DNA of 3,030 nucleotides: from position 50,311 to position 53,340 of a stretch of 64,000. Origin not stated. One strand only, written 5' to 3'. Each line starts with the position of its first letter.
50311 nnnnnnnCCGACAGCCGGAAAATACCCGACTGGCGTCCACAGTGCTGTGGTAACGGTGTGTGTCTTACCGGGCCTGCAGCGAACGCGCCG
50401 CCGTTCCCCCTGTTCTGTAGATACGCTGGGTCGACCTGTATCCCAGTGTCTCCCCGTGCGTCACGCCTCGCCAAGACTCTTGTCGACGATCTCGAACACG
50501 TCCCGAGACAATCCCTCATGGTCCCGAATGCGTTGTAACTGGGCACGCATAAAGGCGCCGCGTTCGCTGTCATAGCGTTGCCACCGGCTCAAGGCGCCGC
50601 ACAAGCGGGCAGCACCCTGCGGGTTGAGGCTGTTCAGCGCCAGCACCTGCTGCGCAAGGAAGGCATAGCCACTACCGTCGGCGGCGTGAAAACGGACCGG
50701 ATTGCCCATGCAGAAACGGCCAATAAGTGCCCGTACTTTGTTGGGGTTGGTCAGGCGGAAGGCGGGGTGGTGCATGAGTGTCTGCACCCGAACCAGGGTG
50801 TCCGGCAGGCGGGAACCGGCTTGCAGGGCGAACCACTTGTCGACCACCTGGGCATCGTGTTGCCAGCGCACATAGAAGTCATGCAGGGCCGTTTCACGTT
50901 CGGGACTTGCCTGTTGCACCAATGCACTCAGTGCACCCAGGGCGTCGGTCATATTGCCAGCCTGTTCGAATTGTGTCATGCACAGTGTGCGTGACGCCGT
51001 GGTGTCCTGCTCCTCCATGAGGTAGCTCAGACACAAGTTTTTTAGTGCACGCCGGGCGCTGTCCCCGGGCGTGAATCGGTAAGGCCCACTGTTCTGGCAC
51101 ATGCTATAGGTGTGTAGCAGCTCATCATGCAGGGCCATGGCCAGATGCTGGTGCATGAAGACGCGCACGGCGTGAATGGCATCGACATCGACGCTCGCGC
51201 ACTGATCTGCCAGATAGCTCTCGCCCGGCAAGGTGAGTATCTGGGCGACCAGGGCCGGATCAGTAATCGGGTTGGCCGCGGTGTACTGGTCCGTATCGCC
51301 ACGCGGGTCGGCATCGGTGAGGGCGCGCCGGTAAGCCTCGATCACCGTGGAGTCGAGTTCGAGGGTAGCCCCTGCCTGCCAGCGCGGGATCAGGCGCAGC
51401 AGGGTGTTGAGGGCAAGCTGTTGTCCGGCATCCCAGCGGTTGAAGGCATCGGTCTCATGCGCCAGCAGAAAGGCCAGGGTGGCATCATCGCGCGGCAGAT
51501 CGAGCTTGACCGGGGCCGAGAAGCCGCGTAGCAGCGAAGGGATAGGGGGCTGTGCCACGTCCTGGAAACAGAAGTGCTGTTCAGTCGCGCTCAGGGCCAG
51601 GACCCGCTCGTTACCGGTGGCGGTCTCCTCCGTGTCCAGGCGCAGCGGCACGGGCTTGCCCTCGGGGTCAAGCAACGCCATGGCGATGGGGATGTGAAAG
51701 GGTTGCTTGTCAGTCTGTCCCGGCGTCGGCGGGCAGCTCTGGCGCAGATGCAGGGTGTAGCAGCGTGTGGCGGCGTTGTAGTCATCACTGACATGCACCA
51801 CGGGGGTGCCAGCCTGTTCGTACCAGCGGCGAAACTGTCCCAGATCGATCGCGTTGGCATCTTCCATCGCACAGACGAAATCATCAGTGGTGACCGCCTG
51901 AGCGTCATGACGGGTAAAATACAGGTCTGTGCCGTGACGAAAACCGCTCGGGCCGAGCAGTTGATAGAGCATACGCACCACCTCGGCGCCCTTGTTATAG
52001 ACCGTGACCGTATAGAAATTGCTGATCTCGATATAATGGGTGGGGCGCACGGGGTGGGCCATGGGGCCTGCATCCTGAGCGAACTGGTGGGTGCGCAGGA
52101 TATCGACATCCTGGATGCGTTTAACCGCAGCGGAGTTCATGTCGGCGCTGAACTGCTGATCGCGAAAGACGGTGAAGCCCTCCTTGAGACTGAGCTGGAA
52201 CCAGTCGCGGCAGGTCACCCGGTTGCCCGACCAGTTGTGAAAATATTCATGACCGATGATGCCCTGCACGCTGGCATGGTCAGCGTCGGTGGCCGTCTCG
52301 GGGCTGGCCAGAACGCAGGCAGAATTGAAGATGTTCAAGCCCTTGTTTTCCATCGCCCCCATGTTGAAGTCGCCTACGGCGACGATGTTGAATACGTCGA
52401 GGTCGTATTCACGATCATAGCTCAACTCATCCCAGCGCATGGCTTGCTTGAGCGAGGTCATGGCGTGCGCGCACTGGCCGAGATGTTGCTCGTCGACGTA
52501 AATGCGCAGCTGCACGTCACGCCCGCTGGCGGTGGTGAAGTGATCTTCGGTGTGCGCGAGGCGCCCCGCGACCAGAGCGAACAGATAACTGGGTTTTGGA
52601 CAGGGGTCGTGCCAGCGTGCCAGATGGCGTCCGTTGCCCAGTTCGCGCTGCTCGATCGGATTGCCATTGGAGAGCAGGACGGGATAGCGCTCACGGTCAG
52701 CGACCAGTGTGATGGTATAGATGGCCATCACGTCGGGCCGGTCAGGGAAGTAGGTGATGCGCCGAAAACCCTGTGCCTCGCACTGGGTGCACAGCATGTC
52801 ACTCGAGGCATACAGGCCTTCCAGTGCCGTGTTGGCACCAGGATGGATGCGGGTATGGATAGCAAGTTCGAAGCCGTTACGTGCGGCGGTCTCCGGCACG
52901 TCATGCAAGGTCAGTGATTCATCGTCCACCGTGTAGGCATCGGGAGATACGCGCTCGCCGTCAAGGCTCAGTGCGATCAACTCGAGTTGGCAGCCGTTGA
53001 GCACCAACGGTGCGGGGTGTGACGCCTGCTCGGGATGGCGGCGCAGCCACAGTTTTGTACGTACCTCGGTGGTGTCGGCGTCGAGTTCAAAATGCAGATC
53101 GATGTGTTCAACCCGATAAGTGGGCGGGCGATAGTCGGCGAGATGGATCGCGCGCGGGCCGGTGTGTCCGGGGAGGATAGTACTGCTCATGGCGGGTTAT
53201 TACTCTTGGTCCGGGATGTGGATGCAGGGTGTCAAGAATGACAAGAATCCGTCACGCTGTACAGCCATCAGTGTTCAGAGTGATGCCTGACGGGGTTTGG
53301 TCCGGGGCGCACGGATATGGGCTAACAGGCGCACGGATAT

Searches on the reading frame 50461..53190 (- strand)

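Call 46: search_protein_families(library=pfam, proteins=[window:50461-53190:-], max_evalue=0.00001)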
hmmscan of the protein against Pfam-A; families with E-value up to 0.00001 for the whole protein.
window:50461-53190:- (909 aa): 4 families
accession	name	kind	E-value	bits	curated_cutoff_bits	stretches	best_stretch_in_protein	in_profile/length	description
PF17432.8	DUF3458_C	-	1.3e-126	422.8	24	1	569-906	1-319/320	Domain of unknown function (DUF3458_C) ARM repeats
PF01433.26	Peptidase_M1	-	5.5e-53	180.2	27.7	1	243-455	2-217/218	Peptidase family M1 domain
PF11940.14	DUF3458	-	2.1e-32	111.8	28.6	1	461-564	1-93/95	Domain of unknown function (DUF3458) Ig-like fold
PF17900.6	Peptidase_M1_N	-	7.9e-15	55.9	25.8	1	29-203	4-186/186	Peptidase M1 N-terminal domain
